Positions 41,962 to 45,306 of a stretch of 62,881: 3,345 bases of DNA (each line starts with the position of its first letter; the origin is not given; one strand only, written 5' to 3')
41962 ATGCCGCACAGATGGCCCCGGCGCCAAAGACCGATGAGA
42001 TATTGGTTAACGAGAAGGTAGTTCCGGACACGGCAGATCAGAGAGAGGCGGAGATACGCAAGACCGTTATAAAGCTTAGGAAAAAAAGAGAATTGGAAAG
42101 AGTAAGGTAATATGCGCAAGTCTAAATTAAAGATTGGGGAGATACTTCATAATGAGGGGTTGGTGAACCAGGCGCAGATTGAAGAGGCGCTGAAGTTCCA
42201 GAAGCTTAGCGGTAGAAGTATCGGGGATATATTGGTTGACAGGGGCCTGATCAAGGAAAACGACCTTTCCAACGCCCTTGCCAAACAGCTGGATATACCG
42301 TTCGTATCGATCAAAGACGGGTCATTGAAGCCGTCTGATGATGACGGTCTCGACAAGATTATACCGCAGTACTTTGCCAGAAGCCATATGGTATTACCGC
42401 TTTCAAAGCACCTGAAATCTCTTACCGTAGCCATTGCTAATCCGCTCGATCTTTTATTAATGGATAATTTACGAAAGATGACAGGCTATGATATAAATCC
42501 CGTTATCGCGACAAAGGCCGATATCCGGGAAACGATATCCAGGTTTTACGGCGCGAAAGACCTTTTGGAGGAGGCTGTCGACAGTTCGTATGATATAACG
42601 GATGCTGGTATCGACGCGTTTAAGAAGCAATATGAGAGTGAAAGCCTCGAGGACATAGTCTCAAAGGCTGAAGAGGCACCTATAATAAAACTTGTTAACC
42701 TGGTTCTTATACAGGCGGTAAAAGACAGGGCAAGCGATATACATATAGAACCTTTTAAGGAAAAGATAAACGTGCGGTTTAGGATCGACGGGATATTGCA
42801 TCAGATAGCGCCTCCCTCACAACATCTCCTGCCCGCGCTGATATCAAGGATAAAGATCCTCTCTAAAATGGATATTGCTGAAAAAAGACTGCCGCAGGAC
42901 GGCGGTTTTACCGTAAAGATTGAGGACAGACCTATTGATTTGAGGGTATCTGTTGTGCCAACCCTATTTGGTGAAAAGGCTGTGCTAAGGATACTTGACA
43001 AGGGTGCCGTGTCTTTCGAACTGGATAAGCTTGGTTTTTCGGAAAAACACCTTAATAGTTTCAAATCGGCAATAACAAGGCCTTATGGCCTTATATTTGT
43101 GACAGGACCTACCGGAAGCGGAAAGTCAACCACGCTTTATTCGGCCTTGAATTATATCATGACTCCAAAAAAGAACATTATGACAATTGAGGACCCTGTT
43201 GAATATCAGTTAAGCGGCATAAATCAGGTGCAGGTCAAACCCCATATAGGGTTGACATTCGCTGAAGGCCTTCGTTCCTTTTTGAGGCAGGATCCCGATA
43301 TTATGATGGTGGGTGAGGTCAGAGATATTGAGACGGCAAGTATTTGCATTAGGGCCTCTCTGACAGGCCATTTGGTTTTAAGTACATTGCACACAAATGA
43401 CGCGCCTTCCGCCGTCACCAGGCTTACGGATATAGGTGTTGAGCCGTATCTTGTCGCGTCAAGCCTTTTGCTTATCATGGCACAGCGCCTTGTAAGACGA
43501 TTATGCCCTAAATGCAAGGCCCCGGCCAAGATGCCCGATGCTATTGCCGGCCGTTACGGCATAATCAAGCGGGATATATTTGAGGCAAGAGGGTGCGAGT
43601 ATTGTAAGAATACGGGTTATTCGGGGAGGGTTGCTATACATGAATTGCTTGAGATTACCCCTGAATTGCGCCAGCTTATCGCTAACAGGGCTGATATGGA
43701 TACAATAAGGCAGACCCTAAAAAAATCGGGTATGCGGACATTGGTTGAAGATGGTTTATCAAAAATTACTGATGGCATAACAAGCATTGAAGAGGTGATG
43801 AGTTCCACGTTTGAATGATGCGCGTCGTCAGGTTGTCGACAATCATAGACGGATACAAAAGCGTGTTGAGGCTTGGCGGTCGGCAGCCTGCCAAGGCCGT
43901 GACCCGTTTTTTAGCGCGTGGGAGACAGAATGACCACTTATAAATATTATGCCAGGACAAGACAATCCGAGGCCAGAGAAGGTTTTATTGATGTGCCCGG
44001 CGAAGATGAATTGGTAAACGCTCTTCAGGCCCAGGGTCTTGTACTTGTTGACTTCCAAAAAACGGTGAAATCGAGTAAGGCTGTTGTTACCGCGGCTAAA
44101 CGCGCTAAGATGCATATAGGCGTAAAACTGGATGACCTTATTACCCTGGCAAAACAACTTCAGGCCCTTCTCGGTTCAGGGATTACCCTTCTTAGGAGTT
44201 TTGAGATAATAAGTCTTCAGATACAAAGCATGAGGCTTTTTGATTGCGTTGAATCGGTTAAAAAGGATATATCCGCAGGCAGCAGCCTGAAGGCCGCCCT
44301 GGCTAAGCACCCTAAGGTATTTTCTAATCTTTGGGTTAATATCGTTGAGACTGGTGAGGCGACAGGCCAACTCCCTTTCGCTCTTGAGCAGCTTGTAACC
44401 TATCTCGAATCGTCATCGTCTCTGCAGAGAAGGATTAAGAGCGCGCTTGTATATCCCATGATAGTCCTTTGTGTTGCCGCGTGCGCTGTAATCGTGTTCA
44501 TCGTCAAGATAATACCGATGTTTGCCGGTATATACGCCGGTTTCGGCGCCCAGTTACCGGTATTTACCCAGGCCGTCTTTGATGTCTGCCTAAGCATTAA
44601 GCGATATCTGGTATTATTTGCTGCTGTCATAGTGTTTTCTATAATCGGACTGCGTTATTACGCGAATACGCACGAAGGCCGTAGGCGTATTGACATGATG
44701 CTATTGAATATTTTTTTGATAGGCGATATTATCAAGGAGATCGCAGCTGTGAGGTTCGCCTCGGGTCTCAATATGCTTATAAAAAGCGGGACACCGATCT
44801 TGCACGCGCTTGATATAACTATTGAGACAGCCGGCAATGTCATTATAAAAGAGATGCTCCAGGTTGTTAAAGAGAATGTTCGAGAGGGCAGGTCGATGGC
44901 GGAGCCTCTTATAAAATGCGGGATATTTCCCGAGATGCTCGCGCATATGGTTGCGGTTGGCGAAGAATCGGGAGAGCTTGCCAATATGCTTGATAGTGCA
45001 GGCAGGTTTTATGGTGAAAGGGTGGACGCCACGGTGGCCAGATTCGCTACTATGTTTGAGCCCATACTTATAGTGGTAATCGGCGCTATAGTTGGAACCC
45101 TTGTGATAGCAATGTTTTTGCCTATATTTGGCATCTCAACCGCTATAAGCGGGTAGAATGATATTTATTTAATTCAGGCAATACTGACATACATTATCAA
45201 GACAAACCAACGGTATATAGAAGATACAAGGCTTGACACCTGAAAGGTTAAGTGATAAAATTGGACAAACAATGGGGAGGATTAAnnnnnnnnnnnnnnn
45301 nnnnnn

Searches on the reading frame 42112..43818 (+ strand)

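Call 53: search_protein_families(library=pfam, proteins=[window:42112-43818:+], max_evalue=0.00001)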
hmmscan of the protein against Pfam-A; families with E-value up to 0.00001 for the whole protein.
window:42112-43818:+ (568 aa): 2 families
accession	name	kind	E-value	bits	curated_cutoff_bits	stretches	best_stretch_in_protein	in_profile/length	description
PF00437.27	T2SSE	-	1.3e-143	478.6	24.9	1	186-563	3-369/370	Type II/IV secretion system protein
PF05157.20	MshEN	-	9.4e-20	70.8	23.1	1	60-149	1-87/90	MshEN domain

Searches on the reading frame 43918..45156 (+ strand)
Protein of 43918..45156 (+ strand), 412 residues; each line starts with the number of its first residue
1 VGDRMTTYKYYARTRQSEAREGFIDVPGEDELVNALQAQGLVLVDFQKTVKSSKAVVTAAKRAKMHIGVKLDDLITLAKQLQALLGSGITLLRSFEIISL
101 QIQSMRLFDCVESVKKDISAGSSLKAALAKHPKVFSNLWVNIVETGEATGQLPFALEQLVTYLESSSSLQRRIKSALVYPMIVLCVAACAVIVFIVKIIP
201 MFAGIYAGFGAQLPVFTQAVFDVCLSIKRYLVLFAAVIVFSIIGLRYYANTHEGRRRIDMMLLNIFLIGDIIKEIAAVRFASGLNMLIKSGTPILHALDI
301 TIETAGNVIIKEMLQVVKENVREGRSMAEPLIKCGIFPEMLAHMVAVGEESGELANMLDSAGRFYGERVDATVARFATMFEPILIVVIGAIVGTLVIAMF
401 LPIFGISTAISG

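Call 53: search_protein_families(library=pfam, proteins=[window:43918-45156:+], max_evalue=0.00001)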
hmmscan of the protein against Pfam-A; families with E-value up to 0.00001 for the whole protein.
window:43918-45156:+ (412 aa): 1 family
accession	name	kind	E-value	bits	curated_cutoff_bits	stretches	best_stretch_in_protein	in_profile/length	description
PF00482.28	T2SSF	-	3.2e-51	173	25.2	2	283-402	4-125/125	Type II secretion system (T2SS), protein F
